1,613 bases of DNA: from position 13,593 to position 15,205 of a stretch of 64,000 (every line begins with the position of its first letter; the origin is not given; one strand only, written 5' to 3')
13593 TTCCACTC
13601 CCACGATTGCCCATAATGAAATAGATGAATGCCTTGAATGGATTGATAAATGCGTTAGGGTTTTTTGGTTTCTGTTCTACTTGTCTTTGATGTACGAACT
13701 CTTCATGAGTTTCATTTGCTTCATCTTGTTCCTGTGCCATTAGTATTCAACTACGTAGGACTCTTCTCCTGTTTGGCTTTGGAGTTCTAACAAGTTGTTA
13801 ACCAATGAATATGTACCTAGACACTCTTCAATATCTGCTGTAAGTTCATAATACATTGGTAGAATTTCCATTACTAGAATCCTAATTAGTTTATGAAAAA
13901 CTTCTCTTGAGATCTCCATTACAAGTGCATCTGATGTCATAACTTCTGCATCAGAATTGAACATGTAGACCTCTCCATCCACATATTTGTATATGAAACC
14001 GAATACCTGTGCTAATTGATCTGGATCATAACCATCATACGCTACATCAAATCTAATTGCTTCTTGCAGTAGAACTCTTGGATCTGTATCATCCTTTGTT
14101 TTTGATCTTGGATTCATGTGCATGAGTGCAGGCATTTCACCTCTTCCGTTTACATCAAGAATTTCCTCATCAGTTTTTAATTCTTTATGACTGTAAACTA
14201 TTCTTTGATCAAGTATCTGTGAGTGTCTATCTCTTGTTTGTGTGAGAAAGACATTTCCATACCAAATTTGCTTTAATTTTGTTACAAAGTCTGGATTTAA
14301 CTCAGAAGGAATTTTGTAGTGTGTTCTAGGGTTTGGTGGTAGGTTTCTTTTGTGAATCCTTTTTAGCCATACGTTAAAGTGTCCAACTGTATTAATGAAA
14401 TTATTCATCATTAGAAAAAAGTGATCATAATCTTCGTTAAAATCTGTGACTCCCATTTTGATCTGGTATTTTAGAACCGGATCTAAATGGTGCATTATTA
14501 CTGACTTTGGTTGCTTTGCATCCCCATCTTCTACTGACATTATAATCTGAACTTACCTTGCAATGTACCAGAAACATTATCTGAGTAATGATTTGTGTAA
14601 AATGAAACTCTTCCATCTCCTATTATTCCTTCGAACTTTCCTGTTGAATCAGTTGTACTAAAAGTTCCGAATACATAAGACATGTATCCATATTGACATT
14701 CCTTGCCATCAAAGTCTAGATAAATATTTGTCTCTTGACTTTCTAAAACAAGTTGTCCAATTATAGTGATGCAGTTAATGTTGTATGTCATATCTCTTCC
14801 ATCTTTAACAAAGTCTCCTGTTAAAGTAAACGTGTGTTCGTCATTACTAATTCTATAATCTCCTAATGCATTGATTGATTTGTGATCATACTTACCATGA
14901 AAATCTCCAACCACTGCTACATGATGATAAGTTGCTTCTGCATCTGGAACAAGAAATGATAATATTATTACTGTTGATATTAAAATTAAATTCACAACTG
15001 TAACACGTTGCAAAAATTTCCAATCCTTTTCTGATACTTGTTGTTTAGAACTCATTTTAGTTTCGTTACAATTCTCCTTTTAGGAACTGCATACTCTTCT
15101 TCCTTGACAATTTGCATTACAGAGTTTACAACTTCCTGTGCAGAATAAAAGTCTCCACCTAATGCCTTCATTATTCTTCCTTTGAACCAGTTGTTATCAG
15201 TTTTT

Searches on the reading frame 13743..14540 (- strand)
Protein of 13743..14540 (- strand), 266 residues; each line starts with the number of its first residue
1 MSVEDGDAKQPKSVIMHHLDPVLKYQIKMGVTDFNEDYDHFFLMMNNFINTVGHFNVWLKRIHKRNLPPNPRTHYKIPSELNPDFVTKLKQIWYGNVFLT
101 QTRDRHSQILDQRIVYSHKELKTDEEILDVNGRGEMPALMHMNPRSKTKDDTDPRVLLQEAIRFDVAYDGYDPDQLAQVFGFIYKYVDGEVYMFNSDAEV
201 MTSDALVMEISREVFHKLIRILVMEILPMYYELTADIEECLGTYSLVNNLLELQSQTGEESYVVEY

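Call 12: search_protein_families(library=pfam, proteins=[window:13743-14540:-], max_evalue=0.01)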
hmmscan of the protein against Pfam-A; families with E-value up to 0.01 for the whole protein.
window:13743-14540:- (266 aa): 0 families

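Call 13: search_protein_families(library=phrogs, proteins=[window:13743-14540:-], max_evalue=0.01)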
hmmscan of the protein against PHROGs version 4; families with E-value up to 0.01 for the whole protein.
window:13743-14540:- (266 aa): 0 families

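Call 80: search_protein_families(library=ncbifam, proteins=[window:13743-14540:-], max_evalue=0.1)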
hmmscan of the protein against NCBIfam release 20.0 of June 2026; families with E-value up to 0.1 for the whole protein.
window:13743-14540:- (266 aa): 1 family
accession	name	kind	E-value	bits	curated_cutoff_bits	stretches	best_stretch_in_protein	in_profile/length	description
NF006268.0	PRK08417.1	equivalog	0.035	13.1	499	1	105-148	17-60/406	metal-dependent hydrolase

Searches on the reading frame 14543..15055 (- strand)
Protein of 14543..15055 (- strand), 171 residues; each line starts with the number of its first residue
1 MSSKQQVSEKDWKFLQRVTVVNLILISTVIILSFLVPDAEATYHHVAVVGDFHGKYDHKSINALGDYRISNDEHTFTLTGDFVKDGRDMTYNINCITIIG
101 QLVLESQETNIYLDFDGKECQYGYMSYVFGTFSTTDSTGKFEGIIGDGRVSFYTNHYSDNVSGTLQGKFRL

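Call 13: search_protein_families(library=phrogs, proteins=[window:14543-15055:-], max_evalue=0.01)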
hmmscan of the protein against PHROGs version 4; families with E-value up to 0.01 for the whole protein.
window:14543-15055:- (171 aa): 1 family
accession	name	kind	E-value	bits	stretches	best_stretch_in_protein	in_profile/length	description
phrog_20114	-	other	0.0031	18.9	1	43-91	2-49/131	phosphoesterase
